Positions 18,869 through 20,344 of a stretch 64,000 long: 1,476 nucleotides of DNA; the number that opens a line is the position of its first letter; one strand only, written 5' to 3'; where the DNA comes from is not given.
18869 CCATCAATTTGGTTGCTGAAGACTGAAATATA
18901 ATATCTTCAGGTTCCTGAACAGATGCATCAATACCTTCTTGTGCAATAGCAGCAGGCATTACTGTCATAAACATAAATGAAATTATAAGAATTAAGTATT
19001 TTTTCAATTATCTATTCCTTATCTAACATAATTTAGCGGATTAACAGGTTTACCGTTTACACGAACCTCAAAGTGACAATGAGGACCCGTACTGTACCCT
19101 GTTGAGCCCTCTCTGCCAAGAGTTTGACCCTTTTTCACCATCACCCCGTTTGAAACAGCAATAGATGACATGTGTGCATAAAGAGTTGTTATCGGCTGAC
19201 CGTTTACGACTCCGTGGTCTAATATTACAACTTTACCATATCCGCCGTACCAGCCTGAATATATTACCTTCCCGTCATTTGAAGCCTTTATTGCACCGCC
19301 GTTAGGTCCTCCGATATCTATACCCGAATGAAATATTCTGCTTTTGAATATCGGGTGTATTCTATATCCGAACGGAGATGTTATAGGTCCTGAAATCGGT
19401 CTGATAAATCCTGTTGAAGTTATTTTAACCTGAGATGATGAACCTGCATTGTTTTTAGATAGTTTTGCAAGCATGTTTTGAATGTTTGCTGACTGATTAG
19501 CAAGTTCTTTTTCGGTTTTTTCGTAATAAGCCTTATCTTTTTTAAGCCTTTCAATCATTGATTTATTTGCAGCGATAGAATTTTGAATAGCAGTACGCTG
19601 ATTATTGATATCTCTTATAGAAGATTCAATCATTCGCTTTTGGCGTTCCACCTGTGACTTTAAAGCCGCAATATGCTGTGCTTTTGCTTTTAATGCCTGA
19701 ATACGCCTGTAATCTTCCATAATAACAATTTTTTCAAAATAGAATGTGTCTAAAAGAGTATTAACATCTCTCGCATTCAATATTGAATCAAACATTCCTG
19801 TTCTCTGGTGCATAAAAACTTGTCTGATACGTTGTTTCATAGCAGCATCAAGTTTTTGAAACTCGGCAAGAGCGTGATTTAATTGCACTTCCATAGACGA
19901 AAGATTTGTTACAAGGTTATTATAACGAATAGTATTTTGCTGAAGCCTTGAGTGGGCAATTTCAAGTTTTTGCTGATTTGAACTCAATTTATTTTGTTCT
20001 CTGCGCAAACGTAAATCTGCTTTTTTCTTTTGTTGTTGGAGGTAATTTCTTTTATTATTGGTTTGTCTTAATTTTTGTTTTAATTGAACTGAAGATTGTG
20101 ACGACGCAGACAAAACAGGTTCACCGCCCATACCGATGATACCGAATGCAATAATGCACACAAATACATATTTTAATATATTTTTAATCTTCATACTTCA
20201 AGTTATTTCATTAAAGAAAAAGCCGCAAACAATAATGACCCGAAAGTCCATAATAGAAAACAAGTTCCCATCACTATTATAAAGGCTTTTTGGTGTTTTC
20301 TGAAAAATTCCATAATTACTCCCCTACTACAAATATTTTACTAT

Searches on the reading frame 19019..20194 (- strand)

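Call 71: search_protein_families(library=pfam, proteins=[window:19019-20194:-], max_evalue=0.00001)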
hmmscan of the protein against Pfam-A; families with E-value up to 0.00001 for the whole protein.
window:19019-20194:- (391 aa): 1 family
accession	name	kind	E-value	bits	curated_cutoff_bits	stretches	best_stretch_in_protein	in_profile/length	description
PF01551.29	Peptidase_M23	-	6.5e-32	110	28.7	1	288-386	2-96/96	Peptidase family M23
